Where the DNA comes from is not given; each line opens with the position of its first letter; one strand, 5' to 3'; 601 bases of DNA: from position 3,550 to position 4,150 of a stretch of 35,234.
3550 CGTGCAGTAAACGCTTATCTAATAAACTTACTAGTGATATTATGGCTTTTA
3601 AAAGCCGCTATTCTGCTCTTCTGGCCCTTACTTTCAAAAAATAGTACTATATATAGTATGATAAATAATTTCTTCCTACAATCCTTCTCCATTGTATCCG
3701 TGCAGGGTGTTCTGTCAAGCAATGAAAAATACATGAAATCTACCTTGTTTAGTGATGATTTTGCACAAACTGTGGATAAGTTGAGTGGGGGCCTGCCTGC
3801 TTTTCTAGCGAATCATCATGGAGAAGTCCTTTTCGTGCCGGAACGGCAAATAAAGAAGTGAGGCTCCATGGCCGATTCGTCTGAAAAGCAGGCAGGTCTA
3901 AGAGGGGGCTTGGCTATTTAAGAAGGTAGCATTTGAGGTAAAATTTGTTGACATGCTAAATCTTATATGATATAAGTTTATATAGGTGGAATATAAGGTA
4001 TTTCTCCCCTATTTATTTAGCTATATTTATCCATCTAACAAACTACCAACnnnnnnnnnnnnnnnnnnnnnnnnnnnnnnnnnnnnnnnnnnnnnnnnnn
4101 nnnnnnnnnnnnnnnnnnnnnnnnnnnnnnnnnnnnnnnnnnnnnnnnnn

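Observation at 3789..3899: Two-copy ~110-nt extended hairpin with compensatory stem changes, upstream of sigma-region-4 genes (copy A)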

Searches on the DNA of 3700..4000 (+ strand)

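Call 4: search_rna_families(source=window, start=3700, end=4000, threshold=evalue, max_evalue=10, show_alignments=3)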
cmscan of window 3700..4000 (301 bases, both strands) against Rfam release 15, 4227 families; matches with E-value up to 10: 2.
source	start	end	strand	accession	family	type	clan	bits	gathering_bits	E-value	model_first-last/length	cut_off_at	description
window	3745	3768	+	RF01182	SNORD11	Gene; snRNA; snoRNA; CD-box;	CL00103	15.9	55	3.2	1-84/84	no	Small nucleolar RNA SNORD11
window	3722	3816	+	RF01637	ceN47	Gene; snRNA; snoRNA; CD-box;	-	10.3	35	9.1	1-155/155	no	Nematode snoRNA ceN47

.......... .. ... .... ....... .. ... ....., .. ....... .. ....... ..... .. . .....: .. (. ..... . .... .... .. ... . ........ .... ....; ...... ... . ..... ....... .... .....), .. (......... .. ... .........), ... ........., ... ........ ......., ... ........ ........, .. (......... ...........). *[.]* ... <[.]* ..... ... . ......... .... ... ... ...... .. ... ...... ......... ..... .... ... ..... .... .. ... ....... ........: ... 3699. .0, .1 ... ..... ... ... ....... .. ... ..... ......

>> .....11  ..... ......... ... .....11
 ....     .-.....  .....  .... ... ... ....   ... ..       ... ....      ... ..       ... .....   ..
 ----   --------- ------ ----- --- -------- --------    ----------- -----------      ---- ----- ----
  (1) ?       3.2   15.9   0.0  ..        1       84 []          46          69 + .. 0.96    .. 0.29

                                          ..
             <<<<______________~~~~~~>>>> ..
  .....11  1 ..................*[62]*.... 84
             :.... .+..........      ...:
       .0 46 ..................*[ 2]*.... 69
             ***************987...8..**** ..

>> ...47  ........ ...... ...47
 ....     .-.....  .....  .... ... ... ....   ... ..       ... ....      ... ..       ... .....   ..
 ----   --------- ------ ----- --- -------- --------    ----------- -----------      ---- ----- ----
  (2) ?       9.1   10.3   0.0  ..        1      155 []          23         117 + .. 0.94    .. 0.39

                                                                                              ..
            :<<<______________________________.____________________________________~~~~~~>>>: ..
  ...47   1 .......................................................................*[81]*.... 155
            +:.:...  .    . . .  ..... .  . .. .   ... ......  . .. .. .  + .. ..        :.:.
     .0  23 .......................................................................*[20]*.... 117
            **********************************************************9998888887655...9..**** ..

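Call 34: build_rna_model(alignment_id=A2, structure=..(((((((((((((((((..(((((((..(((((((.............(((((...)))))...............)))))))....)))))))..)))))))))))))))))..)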
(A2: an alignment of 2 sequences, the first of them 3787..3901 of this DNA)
Model R1 built from alignment A2 (2 sequences, 117 columns); structure: as given.
model positions 117; base pairs 36; branch points 0; effective number of sequences 0.84; information 0.59 bits per position. Calibrated on 0.2 Mb of random sequence (short: E-values are rough).
structure used (alignment columns):
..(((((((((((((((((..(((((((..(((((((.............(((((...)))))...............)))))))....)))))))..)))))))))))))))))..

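Call 36: search_with_rna_model(model_id=R1, source=window, filters=off, max_evalue=10, show_alignments=4)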
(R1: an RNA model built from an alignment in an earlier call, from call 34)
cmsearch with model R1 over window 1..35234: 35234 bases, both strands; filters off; matches with E-value up to 10: 26.
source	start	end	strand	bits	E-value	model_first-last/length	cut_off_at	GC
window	10968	11084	-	137.5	1.3e-37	1-117/117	no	0.48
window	3787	3901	+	130.1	1.8e-35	1-117/117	no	0.52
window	3787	3901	-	40.6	1.5e-09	1-117/117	no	0.52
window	10968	11084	+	38.8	5.1e-09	1-117/117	no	0.48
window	9186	9228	-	18.4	0.0041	1-117/117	no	0.51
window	9186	9228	+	17.5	0.0072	1-117/117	no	0.51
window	33028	33068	+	15.1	0.037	1-117/117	no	0.54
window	15808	15848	+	13.8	0.089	1-117/117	no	0.34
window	15809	15847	-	13.2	0.13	1-117/117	no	0.36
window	8447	8486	+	12.4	0.23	1-117/117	no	0.52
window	33028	33068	-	11.5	0.4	1-117/117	no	0.54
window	24540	24580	+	11.3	0.45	1-117/117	no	0.49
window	8300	8390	+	10.3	0.89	1-117/117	no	0.23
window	22597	22651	+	9.9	1.2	1-117/117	no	0.67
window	24544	24576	-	8.8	2.4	1-117/117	no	0.55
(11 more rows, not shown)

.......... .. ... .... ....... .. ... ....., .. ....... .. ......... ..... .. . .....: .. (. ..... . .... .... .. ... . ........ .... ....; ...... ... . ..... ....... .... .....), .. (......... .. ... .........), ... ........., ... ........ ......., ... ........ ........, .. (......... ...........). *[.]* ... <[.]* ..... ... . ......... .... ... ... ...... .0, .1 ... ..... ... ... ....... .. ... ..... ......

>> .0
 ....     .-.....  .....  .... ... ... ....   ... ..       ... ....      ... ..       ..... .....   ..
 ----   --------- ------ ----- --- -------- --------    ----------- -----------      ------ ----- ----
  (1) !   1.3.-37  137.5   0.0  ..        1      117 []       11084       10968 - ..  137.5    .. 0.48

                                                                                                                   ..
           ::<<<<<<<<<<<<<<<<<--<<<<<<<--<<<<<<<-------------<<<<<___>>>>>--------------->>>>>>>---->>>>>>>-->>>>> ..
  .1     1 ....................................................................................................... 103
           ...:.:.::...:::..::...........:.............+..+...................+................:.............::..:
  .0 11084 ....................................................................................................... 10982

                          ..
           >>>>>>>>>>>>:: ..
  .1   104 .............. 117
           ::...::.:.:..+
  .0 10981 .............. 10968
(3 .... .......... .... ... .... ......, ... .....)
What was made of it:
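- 3789..3899 (+): Copy A, the whole extended hairpin (111 nt). Covariance model R1 scores 130 bits (call 36).
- On MITE / REP-like repeat: Two copies in the 35-kb window (call 36).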

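Call 39: search_with_rna_model(model_id=R1, sources=[L001, L002, L003, L004, L018, L019], max_evalue=1, show_alignments=2)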
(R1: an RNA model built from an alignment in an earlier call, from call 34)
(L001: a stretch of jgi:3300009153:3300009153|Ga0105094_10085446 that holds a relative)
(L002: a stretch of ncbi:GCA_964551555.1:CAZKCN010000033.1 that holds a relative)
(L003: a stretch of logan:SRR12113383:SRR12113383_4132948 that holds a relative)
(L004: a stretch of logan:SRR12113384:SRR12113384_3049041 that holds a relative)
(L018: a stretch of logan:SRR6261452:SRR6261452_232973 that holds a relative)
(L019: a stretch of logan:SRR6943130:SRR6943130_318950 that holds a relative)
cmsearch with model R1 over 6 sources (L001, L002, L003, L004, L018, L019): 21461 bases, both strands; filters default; matches with E-value up to 1: 4.
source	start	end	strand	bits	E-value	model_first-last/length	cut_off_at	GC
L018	2167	2283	+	137.5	8.1e-38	1-117/117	no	0.48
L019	2143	2259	+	137.5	8.1e-38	1-117/117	no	0.48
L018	2167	2283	-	38.8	3.1e-09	1-117/117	no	0.48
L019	2143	2259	-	38.8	3.1e-09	1-117/117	no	0.48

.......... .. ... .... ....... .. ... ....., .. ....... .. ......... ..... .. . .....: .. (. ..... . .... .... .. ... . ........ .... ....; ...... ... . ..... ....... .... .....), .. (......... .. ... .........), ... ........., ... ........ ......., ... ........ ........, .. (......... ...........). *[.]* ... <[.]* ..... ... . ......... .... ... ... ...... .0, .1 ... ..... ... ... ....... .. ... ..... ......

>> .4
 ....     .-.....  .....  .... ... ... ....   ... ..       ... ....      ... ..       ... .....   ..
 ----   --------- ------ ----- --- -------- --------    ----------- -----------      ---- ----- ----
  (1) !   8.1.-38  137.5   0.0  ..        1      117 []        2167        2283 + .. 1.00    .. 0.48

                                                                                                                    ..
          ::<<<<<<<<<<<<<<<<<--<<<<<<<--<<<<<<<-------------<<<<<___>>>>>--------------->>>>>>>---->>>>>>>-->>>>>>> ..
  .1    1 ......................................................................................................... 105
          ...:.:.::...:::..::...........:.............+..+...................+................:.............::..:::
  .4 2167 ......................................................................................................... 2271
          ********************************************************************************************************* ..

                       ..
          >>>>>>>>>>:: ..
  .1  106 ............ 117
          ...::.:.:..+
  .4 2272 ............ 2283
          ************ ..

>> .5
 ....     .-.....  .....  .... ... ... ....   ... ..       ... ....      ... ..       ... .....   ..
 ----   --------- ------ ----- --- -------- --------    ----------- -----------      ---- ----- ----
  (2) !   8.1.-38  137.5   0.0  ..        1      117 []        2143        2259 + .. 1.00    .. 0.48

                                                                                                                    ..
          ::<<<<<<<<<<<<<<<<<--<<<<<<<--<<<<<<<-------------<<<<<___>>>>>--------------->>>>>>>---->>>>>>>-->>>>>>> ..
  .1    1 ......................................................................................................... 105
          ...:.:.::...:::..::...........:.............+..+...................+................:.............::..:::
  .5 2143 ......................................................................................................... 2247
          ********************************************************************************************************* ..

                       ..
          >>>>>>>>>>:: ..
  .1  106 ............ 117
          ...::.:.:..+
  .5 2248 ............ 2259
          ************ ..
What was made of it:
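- Tried and rejected: It found identical copies of B in L018 and L019 (call 39).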

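Call 43: search_with_rna_model(model_id=R1, sources=[L020, L021, L022, L023, L024, L025, L026, L027, L028, L029, L030, L031, L032, L033, L034, L035], max_evalue=5, show_alignments=3)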
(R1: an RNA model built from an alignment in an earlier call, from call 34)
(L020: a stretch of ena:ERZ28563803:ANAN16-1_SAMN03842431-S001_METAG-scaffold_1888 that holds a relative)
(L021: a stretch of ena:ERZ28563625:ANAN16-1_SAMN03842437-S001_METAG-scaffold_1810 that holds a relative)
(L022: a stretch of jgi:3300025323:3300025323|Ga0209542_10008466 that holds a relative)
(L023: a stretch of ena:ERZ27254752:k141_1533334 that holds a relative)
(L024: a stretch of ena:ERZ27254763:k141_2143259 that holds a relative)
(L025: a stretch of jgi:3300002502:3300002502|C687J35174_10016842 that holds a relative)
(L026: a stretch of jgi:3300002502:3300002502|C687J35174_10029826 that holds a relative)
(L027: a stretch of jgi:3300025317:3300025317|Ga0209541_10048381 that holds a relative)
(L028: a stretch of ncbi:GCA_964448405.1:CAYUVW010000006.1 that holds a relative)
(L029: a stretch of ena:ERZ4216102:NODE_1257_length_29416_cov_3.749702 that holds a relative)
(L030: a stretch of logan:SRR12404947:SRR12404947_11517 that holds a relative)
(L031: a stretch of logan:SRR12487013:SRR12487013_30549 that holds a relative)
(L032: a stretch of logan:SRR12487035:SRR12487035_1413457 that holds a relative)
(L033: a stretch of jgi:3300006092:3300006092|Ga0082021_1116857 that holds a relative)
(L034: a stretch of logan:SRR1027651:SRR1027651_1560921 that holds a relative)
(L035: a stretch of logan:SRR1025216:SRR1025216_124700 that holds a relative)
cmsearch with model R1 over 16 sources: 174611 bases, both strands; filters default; matches with E-value up to 5: 0.
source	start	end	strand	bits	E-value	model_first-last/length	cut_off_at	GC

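Call 45: search_with_rna_model(model_id=R1, source=L036, filters=off, max_evalue=1, show_alignments=3)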
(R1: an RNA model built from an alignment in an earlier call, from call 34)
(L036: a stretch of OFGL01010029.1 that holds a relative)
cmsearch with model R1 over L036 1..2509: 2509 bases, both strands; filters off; matches with E-value up to 1: 3.
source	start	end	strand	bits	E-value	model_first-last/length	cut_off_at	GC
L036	652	698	+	13.2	0.0093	35-81/117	no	0.43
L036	1301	1346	+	7.6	0.4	1-117/117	no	0.52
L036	2096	2167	-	6.3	0.95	1-117/117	no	0.54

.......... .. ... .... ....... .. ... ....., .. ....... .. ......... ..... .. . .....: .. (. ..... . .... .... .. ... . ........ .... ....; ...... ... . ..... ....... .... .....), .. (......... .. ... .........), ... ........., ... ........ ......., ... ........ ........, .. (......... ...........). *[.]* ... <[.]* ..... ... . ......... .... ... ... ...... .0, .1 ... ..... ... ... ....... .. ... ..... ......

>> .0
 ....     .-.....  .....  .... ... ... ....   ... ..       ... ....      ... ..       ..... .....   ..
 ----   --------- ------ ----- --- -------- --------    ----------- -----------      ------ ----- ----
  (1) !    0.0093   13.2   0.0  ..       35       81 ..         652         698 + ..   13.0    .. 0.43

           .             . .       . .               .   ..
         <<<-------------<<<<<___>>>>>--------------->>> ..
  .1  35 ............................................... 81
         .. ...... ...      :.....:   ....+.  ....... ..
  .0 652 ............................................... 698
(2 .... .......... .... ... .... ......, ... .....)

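Call 64: search_with_rna_model(model_id=R1, sources=[L038, L039, L040, L041, L042, L043, L044, L045, L046, L047, L048, L049, L050, L051, L052, L053, L054, L055, L056, L057, L058, L059, L060, L061, L062, L063, L064], max_evalue=1, show_alignments=4)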
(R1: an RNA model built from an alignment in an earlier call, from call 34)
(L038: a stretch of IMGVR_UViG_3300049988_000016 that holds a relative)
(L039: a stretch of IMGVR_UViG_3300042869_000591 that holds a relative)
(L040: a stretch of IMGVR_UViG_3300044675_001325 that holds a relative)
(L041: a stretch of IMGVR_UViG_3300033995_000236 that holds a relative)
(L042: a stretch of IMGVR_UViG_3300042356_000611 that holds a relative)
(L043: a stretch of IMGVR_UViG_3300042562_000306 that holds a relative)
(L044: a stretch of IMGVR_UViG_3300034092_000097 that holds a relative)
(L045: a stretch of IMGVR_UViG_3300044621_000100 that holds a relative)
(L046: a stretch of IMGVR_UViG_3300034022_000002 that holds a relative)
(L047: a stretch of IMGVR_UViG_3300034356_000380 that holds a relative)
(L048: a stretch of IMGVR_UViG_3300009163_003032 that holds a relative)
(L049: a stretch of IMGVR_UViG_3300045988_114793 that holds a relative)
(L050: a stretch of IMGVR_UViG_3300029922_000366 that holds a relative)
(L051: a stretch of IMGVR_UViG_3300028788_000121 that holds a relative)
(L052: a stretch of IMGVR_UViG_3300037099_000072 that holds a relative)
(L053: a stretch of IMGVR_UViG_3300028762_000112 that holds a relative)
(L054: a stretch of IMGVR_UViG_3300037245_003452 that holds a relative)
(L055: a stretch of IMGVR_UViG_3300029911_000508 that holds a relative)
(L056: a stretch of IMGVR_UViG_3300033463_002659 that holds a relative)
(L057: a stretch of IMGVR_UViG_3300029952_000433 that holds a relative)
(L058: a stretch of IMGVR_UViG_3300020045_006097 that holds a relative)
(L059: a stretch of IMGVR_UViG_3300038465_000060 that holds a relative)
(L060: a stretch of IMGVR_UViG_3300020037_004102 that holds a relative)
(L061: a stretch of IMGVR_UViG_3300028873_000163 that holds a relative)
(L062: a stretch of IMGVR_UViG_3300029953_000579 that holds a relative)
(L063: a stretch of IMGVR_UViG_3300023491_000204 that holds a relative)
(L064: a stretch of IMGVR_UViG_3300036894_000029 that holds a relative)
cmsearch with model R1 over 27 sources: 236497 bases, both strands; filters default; matches with E-value up to 1: 10.
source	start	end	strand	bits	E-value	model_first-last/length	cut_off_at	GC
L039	2332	2352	-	15.3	0.21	51-71/117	no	0.48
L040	8663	8683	-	15.3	0.21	51-71/117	no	0.48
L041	4475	4495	-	15.3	0.21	51-71/117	no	0.48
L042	11425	11445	+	15.3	0.21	51-71/117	no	0.48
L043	2354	2374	+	15.3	0.21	51-71/117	no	0.48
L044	306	326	+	15.3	0.21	51-71/117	no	0.48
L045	9276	9296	-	15.3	0.21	51-71/117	no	0.48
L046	6164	6184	+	15.3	0.21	51-71/117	no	0.48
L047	3818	3838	+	15.3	0.21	51-71/117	no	0.48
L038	1094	1112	+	14.7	0.33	51-69/117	no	0.53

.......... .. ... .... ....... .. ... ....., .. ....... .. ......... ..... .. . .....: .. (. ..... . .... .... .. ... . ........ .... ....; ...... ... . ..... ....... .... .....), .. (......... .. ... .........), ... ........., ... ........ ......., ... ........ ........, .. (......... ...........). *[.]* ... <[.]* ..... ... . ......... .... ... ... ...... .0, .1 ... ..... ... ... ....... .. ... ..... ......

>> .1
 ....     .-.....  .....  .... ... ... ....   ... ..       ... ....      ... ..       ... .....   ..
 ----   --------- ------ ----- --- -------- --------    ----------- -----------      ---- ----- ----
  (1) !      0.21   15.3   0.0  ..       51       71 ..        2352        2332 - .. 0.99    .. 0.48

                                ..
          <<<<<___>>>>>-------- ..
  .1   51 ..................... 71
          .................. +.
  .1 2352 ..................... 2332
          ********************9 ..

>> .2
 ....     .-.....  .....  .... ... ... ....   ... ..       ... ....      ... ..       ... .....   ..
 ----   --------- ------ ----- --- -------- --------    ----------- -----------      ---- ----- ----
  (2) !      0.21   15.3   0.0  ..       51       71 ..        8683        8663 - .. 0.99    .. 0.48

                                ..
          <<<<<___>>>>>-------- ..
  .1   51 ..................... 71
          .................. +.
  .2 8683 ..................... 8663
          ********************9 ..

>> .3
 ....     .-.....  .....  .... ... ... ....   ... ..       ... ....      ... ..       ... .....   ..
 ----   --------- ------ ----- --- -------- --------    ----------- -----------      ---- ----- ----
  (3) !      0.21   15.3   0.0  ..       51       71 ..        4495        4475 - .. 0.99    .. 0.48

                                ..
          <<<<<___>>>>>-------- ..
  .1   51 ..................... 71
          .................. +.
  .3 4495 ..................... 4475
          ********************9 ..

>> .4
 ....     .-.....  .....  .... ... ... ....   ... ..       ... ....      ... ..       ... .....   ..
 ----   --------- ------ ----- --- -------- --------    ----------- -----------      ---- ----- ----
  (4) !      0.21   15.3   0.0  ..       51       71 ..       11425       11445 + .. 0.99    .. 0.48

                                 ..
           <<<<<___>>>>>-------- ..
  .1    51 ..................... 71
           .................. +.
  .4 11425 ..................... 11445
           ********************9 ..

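Call 72: search_with_rna_model(model_id=R1, sources=[L001, L002, L020, L028, L030, L033], filters=off, max_evalue=1, show_alignments=3)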
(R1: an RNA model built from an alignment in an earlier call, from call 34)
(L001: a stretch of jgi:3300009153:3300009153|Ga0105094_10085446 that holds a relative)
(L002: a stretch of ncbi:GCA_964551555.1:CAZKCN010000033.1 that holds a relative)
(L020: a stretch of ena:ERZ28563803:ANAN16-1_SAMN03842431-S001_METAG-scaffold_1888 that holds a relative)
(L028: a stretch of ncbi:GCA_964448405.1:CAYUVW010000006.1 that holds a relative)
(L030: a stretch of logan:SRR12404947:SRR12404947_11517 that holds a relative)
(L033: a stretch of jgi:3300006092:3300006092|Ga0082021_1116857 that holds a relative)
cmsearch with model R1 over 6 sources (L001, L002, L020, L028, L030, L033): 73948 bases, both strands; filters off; matches with E-value up to 1: 3.
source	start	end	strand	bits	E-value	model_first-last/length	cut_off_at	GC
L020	17166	17206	+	13.4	0.24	1-117/117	no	0.59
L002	5332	5450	-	11.9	0.65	1-117/117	no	0.37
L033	12613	12642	-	11.4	0.93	1-117/117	no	0.7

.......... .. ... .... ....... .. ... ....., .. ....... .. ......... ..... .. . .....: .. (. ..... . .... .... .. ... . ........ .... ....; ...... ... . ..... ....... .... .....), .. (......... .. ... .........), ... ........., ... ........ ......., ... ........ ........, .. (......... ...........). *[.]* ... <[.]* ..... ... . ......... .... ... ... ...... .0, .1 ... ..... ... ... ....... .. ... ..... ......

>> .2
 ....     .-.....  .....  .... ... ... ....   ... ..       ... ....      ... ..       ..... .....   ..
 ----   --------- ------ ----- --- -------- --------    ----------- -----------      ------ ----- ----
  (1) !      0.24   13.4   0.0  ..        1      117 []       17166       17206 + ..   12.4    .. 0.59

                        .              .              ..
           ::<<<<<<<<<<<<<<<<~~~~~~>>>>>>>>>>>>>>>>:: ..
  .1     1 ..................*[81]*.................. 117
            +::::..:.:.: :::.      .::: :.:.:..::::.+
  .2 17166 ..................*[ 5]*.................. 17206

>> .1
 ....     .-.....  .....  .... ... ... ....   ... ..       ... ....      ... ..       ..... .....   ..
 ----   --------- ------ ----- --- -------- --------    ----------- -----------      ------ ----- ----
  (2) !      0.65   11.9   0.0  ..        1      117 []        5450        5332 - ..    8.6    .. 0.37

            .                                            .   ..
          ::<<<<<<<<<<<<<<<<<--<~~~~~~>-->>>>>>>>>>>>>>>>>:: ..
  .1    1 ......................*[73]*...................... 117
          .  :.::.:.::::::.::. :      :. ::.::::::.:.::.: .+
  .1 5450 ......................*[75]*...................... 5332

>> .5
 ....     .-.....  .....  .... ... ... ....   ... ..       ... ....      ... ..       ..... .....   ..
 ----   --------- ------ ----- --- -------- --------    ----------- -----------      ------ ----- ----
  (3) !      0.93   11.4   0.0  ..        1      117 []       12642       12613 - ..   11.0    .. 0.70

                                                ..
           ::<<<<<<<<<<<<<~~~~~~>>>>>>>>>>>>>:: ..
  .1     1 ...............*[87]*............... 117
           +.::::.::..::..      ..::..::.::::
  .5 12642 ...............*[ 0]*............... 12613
